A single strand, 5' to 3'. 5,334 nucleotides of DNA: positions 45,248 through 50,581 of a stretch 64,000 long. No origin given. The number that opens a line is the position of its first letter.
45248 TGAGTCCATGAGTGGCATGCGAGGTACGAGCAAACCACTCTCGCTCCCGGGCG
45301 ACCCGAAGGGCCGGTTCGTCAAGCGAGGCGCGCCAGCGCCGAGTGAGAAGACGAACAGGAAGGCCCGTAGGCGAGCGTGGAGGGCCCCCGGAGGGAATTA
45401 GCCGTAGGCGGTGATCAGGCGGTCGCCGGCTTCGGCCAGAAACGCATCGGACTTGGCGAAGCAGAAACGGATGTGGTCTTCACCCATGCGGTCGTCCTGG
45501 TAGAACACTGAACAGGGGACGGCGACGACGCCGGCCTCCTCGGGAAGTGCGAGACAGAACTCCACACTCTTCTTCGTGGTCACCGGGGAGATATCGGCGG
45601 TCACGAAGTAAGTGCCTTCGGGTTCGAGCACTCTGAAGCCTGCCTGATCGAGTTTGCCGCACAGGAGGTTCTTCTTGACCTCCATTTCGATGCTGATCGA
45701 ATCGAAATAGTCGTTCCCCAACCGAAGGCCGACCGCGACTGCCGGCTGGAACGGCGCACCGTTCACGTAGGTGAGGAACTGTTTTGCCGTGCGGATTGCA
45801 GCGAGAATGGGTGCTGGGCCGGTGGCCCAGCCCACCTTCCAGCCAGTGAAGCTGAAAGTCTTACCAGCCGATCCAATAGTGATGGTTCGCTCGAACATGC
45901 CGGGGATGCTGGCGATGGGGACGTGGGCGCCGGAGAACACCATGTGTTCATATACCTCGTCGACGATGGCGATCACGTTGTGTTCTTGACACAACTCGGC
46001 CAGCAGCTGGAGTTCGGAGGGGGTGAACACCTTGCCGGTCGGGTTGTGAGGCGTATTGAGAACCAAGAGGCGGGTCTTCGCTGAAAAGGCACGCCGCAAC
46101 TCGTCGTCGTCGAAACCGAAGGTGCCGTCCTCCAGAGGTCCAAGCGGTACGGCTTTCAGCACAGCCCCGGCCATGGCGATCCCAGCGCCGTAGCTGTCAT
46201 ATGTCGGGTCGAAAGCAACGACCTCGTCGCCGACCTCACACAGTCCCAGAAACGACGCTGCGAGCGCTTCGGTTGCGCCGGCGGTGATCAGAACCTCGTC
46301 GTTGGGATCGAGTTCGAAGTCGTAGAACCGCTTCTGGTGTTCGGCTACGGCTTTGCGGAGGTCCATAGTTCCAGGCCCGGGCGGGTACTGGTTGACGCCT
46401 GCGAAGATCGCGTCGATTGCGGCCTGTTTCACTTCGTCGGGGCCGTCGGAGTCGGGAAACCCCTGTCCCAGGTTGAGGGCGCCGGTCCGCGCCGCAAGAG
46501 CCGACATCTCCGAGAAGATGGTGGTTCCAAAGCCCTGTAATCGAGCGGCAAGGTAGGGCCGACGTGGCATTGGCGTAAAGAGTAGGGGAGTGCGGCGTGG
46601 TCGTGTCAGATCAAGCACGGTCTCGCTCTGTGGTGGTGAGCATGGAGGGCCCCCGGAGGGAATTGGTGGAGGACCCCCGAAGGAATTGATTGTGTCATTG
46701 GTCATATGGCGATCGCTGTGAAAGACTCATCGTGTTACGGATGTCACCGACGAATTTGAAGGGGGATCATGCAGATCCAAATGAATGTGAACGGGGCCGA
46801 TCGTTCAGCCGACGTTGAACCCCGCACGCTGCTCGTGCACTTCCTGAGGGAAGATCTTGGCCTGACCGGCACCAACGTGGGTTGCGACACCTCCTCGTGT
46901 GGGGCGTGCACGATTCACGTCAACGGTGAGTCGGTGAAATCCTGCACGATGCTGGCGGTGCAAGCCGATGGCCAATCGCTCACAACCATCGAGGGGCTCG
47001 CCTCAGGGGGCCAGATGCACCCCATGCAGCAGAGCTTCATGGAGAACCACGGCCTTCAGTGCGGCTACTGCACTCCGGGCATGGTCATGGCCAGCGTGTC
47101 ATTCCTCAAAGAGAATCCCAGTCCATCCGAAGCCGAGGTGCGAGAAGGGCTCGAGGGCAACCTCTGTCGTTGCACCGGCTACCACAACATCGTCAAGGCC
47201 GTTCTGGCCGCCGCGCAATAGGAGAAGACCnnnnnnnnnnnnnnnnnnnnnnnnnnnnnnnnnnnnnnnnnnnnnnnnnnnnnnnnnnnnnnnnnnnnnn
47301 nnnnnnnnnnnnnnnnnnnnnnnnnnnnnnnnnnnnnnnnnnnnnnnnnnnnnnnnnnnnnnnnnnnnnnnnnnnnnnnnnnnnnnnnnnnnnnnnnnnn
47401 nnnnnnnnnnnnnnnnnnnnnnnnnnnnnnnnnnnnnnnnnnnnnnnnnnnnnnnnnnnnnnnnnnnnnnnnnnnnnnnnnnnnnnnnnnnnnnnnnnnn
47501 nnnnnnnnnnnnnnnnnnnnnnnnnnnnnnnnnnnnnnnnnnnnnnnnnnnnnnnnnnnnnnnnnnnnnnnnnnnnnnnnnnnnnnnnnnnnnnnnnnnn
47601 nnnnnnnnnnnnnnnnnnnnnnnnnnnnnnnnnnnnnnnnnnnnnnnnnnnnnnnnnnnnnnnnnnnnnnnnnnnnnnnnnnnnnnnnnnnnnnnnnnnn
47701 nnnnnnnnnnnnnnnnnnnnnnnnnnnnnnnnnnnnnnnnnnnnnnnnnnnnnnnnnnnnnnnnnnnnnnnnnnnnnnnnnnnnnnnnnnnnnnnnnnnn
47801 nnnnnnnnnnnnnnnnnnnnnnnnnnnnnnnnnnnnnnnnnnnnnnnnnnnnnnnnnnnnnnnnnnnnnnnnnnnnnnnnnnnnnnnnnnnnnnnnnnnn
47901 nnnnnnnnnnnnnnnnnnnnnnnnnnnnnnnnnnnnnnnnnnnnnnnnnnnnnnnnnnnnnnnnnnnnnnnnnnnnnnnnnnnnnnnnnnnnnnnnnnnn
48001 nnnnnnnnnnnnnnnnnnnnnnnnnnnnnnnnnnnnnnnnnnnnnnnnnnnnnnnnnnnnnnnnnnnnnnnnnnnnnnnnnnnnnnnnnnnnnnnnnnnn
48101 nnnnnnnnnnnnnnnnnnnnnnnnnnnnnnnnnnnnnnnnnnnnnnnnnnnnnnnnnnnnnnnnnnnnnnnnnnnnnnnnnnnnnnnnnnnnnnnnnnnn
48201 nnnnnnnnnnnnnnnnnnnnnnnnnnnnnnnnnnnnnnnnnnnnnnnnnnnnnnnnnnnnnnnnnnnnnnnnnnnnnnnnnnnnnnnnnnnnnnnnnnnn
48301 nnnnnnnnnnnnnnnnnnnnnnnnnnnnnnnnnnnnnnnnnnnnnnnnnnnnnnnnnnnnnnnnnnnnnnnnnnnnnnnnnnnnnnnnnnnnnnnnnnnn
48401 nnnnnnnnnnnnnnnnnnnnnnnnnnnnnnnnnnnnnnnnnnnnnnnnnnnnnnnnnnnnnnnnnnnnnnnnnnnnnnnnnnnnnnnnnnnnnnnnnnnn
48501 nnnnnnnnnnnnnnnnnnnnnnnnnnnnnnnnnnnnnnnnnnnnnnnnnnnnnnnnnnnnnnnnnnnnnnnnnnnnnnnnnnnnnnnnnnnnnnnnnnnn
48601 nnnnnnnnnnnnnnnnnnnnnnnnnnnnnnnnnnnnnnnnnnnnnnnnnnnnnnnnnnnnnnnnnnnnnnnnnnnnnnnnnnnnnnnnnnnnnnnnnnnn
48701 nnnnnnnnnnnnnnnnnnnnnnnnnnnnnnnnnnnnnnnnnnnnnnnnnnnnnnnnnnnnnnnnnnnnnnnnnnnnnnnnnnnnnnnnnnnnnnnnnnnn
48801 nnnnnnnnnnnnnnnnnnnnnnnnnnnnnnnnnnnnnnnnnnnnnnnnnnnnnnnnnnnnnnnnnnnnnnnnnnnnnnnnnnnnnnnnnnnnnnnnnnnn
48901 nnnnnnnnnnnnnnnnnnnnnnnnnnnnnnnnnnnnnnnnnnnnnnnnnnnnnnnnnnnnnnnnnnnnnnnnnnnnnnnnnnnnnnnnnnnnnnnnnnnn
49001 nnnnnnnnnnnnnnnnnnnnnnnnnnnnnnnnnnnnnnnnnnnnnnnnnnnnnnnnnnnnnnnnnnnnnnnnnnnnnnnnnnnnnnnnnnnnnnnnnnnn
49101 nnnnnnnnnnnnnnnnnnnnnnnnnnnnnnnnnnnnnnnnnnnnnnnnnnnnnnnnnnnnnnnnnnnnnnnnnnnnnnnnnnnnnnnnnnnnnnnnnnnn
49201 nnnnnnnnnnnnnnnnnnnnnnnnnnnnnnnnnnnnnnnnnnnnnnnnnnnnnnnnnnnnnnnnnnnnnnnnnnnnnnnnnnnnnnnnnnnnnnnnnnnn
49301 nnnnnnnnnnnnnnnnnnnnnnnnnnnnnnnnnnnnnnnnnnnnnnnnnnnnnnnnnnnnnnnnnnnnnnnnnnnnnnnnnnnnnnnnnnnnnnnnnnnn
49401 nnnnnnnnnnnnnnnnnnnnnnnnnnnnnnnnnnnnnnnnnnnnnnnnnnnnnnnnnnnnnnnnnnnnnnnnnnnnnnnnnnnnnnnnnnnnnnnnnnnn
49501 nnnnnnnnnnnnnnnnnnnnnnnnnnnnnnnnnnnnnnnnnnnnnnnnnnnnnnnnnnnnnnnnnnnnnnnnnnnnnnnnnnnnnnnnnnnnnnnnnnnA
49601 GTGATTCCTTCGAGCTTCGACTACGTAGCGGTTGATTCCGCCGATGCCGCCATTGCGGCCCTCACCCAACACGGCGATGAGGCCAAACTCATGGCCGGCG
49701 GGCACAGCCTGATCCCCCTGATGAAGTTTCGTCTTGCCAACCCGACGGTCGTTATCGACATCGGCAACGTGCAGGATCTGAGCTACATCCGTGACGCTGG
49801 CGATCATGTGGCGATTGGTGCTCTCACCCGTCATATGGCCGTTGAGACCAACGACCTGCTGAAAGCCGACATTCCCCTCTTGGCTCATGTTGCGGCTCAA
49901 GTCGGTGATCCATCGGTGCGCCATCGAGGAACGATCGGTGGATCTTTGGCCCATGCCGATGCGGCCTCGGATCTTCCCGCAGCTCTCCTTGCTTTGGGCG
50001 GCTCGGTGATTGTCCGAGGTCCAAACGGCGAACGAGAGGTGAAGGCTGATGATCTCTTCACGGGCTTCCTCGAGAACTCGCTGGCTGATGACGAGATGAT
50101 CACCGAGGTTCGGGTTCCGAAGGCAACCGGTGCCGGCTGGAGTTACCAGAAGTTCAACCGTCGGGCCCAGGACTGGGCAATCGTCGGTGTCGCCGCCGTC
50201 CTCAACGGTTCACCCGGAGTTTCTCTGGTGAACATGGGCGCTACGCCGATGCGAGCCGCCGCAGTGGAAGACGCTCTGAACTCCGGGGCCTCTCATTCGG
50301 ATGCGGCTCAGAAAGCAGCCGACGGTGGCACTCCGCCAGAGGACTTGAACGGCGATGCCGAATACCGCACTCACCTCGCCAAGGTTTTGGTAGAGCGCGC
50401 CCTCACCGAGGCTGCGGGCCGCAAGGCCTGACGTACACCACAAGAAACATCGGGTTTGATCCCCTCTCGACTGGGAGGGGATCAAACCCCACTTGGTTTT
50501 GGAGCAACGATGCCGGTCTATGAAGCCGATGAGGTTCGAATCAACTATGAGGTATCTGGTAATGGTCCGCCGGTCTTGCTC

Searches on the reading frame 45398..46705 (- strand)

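Call 47: search_protein_families(library=pfam, proteins=[window:45398-46705:-], max_evalue=0.001)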
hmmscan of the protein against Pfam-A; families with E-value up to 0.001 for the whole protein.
window:45398-46705:- (435 aa): 2 families
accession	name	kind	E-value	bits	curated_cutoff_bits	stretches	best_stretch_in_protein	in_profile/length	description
PF00155.27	Aminotran_1_2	-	1.9e-60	205.4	19.7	1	77-426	4-357/361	Aminotransferase class I and II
PF01053.26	Cys_Met_Meta_PP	-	1.2e-05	24.5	27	1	135-252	67-176/381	Cys/Met metabolism PLP-dependent enzyme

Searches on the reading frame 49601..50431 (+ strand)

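Call 47: search_protein_families(library=pfam, proteins=[window:49601-50431:+], max_evalue=0.001)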
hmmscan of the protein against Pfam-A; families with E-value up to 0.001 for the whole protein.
window:49601-50431:+ (276 aa): 2 families
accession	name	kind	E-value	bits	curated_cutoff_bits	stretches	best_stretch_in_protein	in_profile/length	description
PF00941.27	FAD_binding_5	-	3.7e-47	160.7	27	1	5-174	2-169/170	FAD binding domain in molybdopterin dehydrogenase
PF03450.22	CO_deh_flav_C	-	1.5e-13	51.2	25.5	1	180-271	1-102/102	CO dehydrogenase flavoprotein C-terminal domain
